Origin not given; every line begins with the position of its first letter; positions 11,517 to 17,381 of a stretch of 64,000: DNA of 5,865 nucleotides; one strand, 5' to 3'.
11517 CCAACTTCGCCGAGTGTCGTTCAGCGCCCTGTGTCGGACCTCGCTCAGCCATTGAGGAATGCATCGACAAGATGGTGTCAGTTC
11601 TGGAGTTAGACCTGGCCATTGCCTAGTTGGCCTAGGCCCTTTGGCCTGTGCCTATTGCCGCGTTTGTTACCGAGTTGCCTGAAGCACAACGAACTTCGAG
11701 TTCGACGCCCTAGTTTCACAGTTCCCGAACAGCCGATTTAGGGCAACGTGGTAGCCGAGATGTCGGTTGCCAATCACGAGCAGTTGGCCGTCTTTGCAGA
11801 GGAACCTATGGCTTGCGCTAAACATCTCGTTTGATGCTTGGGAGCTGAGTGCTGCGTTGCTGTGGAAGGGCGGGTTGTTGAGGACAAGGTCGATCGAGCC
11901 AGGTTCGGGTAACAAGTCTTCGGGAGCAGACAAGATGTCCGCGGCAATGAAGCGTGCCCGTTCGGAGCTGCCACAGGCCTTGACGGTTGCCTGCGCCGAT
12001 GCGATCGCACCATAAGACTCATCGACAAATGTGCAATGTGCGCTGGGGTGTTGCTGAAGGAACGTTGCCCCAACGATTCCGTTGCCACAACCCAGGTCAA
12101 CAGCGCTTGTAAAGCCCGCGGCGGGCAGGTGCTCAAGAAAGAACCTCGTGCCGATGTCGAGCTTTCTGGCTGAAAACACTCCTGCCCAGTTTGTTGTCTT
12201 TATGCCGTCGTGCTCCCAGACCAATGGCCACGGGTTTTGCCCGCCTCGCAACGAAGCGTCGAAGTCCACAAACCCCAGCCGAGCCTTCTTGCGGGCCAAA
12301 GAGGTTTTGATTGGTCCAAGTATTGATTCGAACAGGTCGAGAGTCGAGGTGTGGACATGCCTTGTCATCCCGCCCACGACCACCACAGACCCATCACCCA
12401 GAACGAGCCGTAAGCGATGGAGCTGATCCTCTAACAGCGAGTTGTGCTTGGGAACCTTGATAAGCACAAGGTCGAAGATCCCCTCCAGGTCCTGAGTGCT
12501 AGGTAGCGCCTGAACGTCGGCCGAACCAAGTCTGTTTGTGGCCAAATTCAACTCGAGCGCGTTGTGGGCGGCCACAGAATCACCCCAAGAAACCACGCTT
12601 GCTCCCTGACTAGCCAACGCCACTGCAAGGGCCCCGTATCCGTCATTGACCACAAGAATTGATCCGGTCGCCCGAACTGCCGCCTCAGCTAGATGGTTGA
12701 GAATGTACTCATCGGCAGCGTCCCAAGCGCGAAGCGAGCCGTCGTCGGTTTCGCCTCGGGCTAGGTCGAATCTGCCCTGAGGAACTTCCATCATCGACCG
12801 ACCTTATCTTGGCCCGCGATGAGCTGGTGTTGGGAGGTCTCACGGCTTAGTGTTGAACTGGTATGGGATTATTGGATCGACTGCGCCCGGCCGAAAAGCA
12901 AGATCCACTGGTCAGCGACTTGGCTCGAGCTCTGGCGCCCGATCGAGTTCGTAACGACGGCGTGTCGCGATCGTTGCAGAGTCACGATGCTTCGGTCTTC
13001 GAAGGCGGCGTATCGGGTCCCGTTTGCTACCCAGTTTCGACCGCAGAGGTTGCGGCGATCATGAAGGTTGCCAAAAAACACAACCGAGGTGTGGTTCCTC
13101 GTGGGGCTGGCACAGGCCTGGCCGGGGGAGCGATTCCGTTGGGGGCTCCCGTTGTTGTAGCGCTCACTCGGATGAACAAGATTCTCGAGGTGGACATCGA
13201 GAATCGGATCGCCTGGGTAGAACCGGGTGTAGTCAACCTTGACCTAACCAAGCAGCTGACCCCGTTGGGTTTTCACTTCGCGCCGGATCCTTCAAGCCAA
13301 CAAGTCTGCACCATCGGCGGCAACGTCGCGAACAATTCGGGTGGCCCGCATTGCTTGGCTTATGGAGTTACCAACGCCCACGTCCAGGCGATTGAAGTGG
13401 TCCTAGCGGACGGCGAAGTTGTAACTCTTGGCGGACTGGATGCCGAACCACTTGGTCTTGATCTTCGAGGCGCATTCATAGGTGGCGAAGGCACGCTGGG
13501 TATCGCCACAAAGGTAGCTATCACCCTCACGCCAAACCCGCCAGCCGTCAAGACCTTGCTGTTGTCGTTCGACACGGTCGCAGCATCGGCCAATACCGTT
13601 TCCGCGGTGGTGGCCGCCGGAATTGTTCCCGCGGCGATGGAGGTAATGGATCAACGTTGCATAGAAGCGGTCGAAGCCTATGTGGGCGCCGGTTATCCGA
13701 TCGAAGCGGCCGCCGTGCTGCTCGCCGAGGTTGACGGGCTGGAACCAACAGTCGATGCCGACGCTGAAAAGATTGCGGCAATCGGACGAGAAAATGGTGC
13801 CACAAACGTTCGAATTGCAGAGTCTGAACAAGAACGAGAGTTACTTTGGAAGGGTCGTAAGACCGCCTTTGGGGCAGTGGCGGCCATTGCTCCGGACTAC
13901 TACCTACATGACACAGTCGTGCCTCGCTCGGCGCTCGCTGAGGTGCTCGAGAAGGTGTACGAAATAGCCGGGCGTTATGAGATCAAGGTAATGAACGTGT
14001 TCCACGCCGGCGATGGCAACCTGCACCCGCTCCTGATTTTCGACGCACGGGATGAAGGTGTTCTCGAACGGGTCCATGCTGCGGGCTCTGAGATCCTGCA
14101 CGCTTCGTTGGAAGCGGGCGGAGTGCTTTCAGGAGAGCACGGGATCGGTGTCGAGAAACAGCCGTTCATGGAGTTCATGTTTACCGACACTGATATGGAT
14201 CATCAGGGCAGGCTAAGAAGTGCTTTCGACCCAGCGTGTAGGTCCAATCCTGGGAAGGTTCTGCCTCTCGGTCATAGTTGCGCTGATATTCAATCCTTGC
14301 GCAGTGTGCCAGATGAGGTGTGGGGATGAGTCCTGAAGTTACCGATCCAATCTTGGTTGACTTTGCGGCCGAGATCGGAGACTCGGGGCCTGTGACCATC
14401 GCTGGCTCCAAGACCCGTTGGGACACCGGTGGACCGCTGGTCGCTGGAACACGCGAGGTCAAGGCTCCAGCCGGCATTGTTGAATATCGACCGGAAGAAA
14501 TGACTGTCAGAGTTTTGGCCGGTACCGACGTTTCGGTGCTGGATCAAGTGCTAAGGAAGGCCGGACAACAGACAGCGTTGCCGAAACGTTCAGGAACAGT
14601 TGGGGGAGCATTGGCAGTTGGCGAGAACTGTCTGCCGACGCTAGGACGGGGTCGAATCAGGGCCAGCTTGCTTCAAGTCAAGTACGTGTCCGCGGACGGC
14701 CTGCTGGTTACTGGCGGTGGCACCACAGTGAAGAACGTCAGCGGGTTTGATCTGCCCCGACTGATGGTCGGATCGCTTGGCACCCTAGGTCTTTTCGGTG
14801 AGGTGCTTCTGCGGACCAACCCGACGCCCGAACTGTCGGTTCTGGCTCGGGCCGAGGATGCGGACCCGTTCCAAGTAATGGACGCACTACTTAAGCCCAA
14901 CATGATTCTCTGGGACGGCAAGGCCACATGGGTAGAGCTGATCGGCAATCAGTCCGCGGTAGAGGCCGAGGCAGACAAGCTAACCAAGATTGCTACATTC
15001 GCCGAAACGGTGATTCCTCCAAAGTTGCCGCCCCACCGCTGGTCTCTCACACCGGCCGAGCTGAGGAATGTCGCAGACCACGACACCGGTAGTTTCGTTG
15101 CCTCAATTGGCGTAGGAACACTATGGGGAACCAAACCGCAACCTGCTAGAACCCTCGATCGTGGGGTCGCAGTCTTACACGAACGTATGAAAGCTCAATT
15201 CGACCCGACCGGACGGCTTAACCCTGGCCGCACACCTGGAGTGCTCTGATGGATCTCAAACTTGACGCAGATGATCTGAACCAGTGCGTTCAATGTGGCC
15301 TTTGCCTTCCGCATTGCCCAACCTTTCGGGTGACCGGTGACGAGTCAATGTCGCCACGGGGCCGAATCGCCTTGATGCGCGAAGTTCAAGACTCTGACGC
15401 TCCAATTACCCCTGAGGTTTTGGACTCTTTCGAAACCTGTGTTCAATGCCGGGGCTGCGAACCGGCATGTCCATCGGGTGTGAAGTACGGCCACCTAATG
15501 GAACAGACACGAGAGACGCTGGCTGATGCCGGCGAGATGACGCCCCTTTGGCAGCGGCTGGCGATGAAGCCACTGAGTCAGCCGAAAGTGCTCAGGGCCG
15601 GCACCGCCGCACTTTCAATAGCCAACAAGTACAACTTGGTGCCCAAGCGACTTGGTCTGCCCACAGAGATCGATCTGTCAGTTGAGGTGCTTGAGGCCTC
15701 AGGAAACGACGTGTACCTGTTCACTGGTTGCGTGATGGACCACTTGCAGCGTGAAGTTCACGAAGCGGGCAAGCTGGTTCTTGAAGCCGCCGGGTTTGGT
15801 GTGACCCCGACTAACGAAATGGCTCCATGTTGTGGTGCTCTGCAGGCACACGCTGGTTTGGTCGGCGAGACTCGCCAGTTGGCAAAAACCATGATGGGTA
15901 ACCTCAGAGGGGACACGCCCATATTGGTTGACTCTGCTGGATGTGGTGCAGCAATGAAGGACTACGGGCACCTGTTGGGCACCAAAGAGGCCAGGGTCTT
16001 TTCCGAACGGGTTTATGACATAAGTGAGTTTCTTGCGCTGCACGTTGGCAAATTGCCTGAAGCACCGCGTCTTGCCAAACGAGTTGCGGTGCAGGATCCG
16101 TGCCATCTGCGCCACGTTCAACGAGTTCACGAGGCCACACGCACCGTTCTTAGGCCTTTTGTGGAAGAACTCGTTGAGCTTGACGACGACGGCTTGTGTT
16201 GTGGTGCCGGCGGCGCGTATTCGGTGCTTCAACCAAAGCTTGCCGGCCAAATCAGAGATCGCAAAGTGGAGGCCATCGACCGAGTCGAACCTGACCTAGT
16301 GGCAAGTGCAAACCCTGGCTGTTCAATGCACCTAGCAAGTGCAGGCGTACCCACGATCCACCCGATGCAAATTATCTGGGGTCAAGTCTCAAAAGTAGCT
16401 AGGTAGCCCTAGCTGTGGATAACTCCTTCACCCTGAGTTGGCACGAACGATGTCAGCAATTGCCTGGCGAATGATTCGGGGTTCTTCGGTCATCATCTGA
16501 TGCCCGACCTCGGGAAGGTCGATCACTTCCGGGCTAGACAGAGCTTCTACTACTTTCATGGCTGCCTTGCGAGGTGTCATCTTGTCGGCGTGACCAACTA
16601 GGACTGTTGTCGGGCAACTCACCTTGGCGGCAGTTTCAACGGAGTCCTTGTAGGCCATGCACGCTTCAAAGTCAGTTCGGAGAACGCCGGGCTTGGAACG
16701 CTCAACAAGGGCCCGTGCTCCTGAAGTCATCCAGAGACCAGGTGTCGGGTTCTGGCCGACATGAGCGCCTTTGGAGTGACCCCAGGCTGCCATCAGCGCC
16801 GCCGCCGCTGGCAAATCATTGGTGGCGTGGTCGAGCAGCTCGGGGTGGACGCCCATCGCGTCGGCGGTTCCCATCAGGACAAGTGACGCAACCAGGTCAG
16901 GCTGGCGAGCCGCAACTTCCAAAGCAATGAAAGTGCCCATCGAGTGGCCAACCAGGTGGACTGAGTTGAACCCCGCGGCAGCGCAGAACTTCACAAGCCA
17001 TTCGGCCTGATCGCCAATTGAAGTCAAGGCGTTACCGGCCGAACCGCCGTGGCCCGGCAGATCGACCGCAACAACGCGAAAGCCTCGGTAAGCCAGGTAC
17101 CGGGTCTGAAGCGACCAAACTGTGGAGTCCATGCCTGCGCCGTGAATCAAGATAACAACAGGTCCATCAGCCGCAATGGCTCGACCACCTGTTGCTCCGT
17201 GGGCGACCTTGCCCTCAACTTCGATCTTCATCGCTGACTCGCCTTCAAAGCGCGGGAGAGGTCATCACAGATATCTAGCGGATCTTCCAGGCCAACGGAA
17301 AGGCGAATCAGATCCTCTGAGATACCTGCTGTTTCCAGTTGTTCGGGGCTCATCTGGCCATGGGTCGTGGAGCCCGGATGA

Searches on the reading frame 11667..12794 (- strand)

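Call 10: search_protein_families(library=pfam, proteins=[window:11667-12794:-], max_evalue=0.001)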
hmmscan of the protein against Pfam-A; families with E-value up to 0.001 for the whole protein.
window:11667-12794:- (375 aa): 6 families
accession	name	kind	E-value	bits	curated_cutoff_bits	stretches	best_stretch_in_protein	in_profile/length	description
PF05175.20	MTS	-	3.8e-52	176.8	23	1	200-372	4-170/170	Methyltransferase small domain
PF13649.12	Methyltransf_25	-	9.5e-11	42.7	27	1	232-336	2-97/97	Methyltransferase domain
PF13847.12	Methyltransf_31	-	6.9e-09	36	27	1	231-339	7-108/145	Methyltransferase domain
PF08242.18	Methyltransf_12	-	2.7e-06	28.5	30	1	232-311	1-76/98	Methyltransferase domain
PF08241.18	Methyltransf_11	-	5.2e-06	27.5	21.2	1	232-339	1-94/95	Methyltransferase domain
PF03602.21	Cons_hypoth95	-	2.1e-05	24.7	24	0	230-318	44-131/182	Conserved hypothetical protein 95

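Call 66: search_protein_families(library=ncbifam, proteins=[window:11667-12794:-], max_evalue=0.00001)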
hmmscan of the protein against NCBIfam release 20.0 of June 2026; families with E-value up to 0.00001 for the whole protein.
window:11667-12794:- (375 aa): 7 families
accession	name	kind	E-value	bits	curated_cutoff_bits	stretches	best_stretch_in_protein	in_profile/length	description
NF011577.0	PRK15001.1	equivalog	2.6e-81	273.4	468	1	16-374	19-372/378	23S rRNA (guanine(1835)-N(2))-methyltransferase RlmG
NF007023.0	PRK09489.1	equivalog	7.2e-31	107.6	295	1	135-374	105-335/342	16S rRNA (guanine(1207)-N(2))-methyltransferase RsmC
TIGR03534.1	RF_mod_PrmC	equivalog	2.1e-13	50.3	199.1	1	220-313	81-169/253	peptide chain release factor N(5)-glutamine methyltransferase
NF043040.1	corrin_prot_MT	hypoth_equivalog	7.3e-07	28.8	180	0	232-341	46-148/216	corrinoid protein-associated methyltransferase CpaM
TIGR03533.1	L3_gln_methyl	equivalog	1.2e-06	28.1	229.7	1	226-318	120-207/284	50S ribosomal protein L3 N(5)-glutamine methyltransferase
TIGR00536.1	hemK_fam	subfamily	1.2e-06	27.8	115.5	1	228-319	115-201/286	HemK family protein methyltransferase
TIGR02072.1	BioC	equivalog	7.3e-06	26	184.95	0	222-307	26-104/244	malonyl-ACP O-methyltransferase BioC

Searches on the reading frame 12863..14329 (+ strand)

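Call 10: search_protein_families(library=pfam, proteins=[window:12863-14329:+], max_evalue=0.001)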
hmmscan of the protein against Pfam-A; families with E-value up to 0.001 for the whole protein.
window:12863-14329:+ (488 aa): 2 families
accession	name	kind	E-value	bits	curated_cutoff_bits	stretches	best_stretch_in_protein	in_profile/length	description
PF02913.24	FAD-oxidase_C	-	2.3e-63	214.6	21.2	1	226-466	2-248/248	FAD linked oxidases, C-terminal domain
PF01565.28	FAD_binding_4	-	4.8e-39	133.7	26.4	1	54-190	4-139/139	FAD binding domain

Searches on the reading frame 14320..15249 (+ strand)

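Call 10: search_protein_families(library=pfam, proteins=[window:14320-15249:+], max_evalue=0.001)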
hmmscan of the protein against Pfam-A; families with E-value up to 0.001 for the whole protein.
window:14320-15249:+ (309 aa): 1 family
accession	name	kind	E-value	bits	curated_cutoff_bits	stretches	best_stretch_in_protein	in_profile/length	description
PF01565.28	FAD_binding_4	-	2.1e-07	31.2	26.4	1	52-131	55-137/139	FAD binding domain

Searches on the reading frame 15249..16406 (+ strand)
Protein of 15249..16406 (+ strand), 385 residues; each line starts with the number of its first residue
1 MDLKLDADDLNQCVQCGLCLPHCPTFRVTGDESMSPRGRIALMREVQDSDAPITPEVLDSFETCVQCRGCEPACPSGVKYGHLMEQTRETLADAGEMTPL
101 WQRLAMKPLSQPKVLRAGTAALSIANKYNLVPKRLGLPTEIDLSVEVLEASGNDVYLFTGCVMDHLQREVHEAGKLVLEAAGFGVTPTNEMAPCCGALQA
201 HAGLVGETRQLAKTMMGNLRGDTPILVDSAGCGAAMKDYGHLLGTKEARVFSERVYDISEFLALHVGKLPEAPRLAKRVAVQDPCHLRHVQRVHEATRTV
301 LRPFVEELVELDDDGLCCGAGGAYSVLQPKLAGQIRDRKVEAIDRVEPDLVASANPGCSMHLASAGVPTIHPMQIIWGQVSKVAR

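Call 10: search_protein_families(library=pfam, proteins=[window:15249-16406:+], max_evalue=0.001)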
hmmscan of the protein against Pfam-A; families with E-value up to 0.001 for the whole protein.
window:15249-16406:+ (385 aa): 11 families
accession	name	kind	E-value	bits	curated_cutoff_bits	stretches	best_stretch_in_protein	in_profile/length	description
PF02754.22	CCG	-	9.1e-25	87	20.6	2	279-362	1-84/85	Cysteine-rich domain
PF13183.11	Fer4_8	-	1.2e-13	51.8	27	1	10-78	2-68/68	4Fe-4S dicluster domain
PF13534.11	Fer4_17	-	3.4e-11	43.9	22.2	1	12-78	1-60/61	4Fe-4S dicluster domain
PF12838.12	Fer4_7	-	2.1e-08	34.9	27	1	12-78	1-52/52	4Fe-4S dicluster domain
PF13237.11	Fer4_10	-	8.3e-08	32.5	25.5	0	59-87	4-34/53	4Fe-4S dicluster domain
PF12797.12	Fer4_2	-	1.3e-06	28.4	24.5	0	8-25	5-22/22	4Fe-4S binding domain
PF00037.32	Fer4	-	3e-06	27.2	21.1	0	9-25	4-20/24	4Fe-4S binding domain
PF13484.11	Fer4_16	-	3.3e-06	28.2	30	1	12-76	1-65/66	4Fe-4S double cluster binding domain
PF13187.11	Fer4_9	-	1e-05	25.9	27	1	12-77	1-50/52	4Fe-4S dicluster domain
PF12837.12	Fer4_6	-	6.7e-05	23.1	25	0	9-25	5-21/24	4Fe-4S binding domain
PF12800.12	Fer4_4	-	0.00038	21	24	0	62-77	2-17/17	4Fe-4S binding domain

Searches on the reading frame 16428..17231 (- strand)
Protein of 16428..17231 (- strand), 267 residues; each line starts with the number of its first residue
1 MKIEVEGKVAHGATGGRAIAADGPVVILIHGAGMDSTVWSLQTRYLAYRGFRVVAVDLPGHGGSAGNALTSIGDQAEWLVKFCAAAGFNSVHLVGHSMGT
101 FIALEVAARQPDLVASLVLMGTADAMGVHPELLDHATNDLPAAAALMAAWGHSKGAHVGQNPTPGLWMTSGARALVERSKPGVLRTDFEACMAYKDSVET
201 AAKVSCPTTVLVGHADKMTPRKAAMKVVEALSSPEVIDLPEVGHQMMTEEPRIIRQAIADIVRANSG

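Call 10: search_protein_families(library=pfam, proteins=[window:16428-17231:-], max_evalue=0.001)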
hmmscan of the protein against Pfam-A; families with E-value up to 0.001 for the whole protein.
window:16428-17231:- (267 aa): 9 families
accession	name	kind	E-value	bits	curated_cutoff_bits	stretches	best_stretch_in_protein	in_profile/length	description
PF00561.26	Abhydrolase_1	-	1.1e-25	91.1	25.8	1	24-149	1-129/245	alpha/beta hydrolase fold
PF12697.13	Abhydrolase_6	-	3.7e-24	87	26.3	1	26-252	1-212/217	Alpha/beta hydrolase family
PF12146.15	Hydrolase_4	-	4.6e-21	75.7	27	1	25-250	6-238/239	Serine aminopeptidase, S33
PF02129.25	Peptidase_S15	-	9.5e-06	25.9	23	1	42-235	42-251/262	X-Pro dipeptidyl-peptidase (S15 family)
PF00975.26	Thioesterase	-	0.00016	22.4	26.4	1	44-109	21-86/226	Thioesterase domain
PF10230.15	LIDHydrolase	-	0.00019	21.7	27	1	87-123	82-120/262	Lipid-droplet associated hydrolase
PF00756.26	Esterase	-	0.00038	20.8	22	0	92-119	118-145/251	Putative esterase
PF06821.19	Ser_hydrolase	-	0.00065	20.1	22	0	88-129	54-97/172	Serine hydrolase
PF07224.18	Chlorophyllase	-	0.00073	18.9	26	0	24-112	43-139/301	Chlorophyllase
